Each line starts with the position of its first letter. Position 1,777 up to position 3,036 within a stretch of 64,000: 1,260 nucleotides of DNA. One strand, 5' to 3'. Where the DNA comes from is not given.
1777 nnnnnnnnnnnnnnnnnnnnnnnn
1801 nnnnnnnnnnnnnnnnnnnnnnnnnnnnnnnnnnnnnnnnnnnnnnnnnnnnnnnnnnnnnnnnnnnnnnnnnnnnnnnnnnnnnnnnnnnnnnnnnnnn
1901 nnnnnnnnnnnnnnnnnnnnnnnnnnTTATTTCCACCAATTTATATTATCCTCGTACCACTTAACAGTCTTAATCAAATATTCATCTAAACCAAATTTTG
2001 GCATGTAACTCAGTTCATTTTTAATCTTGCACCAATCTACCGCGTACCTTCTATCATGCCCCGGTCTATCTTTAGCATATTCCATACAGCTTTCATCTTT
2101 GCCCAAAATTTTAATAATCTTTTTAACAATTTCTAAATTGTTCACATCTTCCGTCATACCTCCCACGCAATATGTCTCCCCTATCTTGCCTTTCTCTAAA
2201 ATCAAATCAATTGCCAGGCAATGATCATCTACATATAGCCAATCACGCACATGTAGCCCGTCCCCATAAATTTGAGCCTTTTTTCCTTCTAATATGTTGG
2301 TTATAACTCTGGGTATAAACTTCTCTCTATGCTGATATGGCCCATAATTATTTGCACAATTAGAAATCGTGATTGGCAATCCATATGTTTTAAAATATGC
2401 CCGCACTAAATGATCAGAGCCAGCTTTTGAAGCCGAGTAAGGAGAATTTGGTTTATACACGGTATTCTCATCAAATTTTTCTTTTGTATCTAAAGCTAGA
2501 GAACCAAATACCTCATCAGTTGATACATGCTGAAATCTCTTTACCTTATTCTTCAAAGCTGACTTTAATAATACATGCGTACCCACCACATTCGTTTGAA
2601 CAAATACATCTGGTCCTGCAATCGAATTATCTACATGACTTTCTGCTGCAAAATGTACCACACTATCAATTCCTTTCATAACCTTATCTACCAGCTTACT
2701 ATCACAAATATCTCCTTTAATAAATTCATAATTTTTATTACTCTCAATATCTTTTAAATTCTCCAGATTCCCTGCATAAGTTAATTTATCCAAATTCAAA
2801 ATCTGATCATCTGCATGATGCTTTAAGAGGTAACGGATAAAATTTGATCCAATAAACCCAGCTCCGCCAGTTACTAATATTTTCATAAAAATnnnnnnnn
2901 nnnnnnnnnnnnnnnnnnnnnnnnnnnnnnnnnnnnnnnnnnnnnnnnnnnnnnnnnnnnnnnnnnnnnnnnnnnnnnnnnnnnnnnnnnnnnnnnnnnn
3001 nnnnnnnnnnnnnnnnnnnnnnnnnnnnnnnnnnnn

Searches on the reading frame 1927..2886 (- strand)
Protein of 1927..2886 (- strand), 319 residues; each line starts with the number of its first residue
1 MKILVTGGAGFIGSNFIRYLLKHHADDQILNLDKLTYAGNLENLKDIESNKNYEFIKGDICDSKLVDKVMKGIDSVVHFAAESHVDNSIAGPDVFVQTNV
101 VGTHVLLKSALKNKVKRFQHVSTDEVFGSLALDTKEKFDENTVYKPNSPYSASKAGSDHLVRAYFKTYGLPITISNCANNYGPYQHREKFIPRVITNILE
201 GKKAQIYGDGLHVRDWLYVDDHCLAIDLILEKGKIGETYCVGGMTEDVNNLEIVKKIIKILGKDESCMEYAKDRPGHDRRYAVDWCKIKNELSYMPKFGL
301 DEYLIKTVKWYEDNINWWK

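Call 77: find_encoding_contigs(protein=window:1927-2886:-, flank=10000, max_places=1)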
Protein window:1927-2886:- (319 aa): 5 contigs read that carry it; 1 place shown.
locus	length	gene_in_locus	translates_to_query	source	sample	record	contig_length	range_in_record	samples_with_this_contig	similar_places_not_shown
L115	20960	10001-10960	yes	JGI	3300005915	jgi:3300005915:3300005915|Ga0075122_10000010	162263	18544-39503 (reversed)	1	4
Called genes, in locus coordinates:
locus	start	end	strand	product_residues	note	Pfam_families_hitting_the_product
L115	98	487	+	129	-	PF00416:Ribosomal_S13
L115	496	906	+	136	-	PF00411:Ribosomal_S11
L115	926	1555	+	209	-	PF00163:Ribosomal_S4, PF01479:S4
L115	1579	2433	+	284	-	PF01193:RNA_pol_L, PF01000:RNA_pol_A_bac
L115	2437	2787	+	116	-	PF01196:Ribosomal_L17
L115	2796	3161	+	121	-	PF00572:Ribosomal_L13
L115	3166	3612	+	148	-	PF00380:Ribosomal_S9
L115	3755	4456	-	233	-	PF01048:PNP_UDP_1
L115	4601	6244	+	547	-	-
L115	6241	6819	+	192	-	-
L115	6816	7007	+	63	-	-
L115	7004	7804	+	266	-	-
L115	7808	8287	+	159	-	PF00908:dTDP_sugar_isom, PF14667:Polysacc_synt_C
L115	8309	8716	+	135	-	PF11969:DcpS_C, PF01230:HIT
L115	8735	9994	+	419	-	PF05221:AdoHcyase, PF02826:2-Hacid_dh_C, PF00670:AdoHcyase_NAD, PF07991:KARI_N (weak)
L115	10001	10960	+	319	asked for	PF01073:3Beta_HSD, PF01370:Epimerase, PF02719:Polysacc_synt_2, PF04321:RmlD_sub_bind, PF05368:NmrA (weak), PF07993:NAD_binding_4, PF13460:NAD_binding_10, PF16363:GDP_Man_Dehyd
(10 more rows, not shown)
